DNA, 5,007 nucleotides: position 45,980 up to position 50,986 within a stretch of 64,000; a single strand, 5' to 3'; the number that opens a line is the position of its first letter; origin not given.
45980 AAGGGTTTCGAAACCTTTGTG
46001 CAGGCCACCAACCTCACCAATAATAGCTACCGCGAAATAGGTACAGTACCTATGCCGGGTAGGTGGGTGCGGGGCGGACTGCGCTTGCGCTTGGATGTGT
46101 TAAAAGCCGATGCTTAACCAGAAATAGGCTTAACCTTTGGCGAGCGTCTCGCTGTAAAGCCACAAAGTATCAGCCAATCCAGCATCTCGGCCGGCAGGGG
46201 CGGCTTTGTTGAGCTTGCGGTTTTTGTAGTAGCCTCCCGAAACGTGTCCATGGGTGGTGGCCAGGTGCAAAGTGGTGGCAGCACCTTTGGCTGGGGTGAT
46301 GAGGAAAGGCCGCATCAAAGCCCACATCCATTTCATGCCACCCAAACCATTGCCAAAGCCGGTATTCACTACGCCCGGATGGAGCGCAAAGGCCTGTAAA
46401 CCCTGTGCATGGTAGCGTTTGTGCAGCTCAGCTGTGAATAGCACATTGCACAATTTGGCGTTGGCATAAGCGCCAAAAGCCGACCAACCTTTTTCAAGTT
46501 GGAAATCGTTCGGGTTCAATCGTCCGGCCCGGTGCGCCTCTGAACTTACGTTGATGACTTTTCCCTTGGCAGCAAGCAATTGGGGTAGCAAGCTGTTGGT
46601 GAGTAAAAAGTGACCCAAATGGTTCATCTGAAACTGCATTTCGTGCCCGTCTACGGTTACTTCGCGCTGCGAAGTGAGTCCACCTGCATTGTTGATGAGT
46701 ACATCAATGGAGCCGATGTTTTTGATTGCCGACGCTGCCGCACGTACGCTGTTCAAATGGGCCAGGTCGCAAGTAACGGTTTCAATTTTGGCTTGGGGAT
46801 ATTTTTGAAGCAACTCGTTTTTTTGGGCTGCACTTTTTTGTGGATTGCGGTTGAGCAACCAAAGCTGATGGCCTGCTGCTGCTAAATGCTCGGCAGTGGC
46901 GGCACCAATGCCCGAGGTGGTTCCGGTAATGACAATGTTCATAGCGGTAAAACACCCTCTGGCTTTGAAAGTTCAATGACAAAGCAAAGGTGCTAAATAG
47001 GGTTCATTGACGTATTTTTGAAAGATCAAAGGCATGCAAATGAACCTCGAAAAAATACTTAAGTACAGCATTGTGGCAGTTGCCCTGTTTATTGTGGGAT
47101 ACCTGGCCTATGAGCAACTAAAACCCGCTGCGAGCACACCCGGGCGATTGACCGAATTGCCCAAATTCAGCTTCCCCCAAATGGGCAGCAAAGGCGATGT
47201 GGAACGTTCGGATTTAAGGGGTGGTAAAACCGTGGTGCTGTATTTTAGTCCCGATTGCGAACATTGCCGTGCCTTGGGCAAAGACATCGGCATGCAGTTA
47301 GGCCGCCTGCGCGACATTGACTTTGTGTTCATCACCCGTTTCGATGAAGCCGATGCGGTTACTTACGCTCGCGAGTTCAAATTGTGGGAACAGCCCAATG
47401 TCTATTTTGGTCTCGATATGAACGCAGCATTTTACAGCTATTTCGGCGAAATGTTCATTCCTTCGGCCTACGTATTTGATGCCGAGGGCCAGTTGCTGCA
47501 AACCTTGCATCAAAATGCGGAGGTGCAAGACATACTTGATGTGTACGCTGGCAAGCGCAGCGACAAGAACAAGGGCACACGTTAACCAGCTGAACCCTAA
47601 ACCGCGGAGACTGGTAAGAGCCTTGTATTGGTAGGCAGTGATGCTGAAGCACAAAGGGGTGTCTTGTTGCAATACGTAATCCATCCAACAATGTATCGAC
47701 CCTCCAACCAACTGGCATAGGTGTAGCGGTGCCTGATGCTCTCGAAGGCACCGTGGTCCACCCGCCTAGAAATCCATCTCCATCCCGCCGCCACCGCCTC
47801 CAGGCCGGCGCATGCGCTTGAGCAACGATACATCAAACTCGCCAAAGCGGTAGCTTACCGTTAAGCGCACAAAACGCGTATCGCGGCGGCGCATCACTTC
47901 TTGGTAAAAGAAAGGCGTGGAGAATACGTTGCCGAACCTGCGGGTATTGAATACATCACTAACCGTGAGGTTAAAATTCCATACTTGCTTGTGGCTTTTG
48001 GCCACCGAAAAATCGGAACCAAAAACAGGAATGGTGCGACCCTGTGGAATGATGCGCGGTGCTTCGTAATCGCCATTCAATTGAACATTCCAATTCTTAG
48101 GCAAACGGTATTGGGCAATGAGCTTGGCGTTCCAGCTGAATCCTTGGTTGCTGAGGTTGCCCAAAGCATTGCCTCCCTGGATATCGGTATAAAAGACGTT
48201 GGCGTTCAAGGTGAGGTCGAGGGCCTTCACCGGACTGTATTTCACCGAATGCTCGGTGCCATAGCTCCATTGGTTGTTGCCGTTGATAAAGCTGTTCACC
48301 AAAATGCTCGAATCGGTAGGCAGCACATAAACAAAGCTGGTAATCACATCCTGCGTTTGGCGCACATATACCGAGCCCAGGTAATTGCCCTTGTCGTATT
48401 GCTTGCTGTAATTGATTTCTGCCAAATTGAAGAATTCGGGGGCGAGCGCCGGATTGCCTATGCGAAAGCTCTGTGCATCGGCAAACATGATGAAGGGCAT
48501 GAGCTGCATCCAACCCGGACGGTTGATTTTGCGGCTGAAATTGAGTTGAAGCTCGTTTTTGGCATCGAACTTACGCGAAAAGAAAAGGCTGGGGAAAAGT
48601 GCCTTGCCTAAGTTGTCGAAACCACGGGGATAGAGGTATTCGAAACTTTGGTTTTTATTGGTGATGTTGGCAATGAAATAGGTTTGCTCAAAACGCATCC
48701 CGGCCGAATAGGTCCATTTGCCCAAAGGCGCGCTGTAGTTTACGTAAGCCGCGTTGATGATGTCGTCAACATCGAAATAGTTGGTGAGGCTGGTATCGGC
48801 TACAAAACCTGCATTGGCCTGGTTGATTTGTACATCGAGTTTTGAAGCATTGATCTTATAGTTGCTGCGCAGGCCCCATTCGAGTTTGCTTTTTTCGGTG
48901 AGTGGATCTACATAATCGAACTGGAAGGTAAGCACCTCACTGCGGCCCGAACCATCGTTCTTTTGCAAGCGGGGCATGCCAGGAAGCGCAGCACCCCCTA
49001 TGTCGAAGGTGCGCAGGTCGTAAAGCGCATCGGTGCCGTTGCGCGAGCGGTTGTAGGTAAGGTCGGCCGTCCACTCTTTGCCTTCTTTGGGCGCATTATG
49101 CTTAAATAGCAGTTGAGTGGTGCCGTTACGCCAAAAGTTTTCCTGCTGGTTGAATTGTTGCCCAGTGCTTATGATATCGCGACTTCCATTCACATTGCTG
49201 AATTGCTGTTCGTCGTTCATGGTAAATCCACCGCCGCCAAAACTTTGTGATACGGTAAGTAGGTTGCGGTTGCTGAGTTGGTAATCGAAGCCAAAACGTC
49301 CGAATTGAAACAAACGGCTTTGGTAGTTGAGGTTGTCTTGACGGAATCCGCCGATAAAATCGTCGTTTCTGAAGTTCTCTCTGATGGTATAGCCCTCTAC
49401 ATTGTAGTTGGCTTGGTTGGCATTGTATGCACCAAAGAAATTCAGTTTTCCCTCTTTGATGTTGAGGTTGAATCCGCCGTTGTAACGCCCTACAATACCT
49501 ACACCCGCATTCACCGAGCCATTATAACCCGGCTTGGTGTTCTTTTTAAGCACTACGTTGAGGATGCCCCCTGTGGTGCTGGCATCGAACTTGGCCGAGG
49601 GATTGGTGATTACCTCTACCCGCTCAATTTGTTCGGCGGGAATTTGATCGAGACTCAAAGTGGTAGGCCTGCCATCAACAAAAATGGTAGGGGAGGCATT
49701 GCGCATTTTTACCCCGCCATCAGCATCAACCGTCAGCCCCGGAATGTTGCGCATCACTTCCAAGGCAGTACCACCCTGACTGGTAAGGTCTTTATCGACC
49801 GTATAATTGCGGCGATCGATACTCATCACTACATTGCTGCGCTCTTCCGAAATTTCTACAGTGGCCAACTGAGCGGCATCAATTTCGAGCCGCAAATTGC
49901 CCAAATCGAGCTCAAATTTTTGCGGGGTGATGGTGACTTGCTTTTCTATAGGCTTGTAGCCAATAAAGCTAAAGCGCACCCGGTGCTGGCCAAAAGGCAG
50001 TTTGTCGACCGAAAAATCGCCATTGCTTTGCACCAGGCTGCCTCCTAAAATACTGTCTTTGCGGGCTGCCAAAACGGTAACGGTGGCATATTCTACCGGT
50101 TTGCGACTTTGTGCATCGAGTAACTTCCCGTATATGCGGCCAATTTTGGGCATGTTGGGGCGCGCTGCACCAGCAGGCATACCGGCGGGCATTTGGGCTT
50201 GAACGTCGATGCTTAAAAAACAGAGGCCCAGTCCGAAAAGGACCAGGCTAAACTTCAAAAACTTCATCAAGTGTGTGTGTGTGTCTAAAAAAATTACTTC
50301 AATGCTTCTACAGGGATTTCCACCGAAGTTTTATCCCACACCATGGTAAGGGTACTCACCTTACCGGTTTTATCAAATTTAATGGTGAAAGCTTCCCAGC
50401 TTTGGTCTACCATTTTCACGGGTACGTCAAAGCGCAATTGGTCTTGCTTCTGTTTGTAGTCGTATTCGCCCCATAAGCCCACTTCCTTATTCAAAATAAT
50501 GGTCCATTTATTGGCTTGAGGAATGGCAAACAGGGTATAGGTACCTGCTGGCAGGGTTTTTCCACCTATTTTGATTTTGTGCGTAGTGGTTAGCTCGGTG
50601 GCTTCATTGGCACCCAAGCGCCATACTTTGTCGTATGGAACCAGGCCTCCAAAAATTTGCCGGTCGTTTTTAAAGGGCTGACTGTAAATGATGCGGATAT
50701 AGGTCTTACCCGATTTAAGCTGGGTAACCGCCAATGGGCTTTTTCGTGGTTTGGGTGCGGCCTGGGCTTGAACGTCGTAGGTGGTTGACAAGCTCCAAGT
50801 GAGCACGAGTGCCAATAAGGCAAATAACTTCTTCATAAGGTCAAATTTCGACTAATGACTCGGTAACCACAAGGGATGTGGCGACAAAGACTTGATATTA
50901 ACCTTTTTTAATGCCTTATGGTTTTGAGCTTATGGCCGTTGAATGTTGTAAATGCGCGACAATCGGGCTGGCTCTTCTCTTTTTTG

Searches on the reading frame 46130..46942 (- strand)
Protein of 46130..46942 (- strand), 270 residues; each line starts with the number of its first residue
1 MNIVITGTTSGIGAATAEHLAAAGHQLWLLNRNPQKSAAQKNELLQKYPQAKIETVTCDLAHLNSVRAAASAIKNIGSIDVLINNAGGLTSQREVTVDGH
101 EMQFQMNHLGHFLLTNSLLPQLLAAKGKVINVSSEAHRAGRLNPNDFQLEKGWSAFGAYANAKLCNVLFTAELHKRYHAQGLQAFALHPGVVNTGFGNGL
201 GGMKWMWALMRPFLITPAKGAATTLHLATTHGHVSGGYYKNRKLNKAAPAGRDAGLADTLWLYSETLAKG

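Call 48: search_protein_families(library=pfam, proteins=[window:46130-46942:-], max_evalue=0.001)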
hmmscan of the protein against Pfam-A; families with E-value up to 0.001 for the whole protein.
window:46130-46942:- (270 aa): 5 families
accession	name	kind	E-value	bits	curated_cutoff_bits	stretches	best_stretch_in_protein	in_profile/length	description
PF00106.31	adh_short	-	1e-31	110.4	26.6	1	3-197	3-187/195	short chain dehydrogenase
PF13561.12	adh_short_C2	-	1.1e-20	74.7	27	1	9-205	3-189/236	Enoyl-(Acyl carrier protein) reductase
PF08659.16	KR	-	9.7e-09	35.8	22.6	1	4-93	4-96/180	KR domain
PF01370.27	Epimerase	-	1.2e-08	35.1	20.9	1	3-178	1-161/240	NAD dependent epimerase/dehydratase family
PF16363.11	GDP_Man_Dehyd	-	0.00038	20.5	27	1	5-178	2-172/332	GDP-mannose 4,6 dehydratase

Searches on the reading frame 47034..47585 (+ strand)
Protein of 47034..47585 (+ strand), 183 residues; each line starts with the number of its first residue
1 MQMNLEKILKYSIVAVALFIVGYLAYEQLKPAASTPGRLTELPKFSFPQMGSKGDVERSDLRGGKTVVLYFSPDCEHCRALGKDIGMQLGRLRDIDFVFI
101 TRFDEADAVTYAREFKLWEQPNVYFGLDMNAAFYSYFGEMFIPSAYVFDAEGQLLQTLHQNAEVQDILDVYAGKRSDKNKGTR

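Call 48: search_protein_families(library=pfam, proteins=[window:47034-47585:+], max_evalue=0.001)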
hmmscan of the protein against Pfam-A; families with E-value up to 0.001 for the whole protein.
window:47034-47585:+ (183 aa): 1 family
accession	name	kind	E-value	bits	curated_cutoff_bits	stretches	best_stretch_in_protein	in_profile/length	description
PF00578.27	AhpC-TSA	-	8.5e-05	22.9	26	1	41-154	4-121/124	AhpC/TSA family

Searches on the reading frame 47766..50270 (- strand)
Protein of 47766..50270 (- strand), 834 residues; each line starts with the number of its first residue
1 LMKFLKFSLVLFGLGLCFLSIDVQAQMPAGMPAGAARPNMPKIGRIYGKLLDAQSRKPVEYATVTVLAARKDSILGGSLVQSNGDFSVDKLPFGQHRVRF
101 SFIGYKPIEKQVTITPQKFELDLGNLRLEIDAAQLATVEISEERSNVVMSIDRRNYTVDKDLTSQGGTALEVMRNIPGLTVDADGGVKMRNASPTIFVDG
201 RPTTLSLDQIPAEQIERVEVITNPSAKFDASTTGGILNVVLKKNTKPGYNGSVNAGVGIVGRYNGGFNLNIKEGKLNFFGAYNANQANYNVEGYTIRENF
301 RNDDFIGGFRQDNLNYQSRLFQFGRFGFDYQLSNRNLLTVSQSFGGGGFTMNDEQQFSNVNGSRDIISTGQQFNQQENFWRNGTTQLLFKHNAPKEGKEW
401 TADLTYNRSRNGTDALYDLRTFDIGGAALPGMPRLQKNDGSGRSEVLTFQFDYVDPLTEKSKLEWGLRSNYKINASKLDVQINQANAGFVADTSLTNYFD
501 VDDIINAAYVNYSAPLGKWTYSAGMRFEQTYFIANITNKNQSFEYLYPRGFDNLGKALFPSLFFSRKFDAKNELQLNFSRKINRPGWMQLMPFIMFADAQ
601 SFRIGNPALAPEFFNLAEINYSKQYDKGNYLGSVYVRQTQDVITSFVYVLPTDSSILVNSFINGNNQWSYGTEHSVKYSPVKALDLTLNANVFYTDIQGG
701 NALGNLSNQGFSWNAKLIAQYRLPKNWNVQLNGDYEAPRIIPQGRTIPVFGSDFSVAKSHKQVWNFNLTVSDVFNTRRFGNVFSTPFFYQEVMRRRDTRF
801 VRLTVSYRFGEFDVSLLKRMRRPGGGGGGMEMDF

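Call 48: search_protein_families(library=pfam, proteins=[window:47766-50270:-], max_evalue=0.001)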
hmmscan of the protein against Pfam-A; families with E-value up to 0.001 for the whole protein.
window:47766-50270:- (834 aa): 4 families
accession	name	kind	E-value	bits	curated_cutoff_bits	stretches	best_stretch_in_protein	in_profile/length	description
PF14905.12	OMP_b-brl_3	-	3.5e-92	310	27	1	391-807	1-408/408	Outer membrane protein beta-barrel family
PF13620.12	CarboxypepD_reg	-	9.7e-11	42.3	32.3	1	46-118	2-73/82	Carboxypeptidase regulatory-like domain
PF13715.12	CarbopepD_reg_2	-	2.2e-10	40.9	32.2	1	46-123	1-72/88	CarboxypepD_reg-like domain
PF07715.20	Plug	-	4.9e-08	33.9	23.9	1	164-236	20-107/107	TonB-dependent Receptor Plug Domain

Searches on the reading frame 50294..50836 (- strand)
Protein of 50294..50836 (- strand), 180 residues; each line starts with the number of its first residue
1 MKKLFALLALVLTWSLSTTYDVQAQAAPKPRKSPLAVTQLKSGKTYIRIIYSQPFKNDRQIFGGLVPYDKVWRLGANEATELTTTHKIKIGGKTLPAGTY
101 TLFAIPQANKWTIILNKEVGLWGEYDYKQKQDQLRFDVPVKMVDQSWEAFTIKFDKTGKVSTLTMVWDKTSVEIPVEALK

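Call 48: search_protein_families(library=pfam, proteins=[window:50294-50836:-], max_evalue=0.001)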
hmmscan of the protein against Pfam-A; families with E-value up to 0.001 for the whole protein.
window:50294-50836:- (180 aa): 1 family
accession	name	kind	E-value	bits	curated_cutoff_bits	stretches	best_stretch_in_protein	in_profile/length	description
PF11138.13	DUF2911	-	8.3e-52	175.3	27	1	33-176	1-145/145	Protein of unknown function (DUF2911)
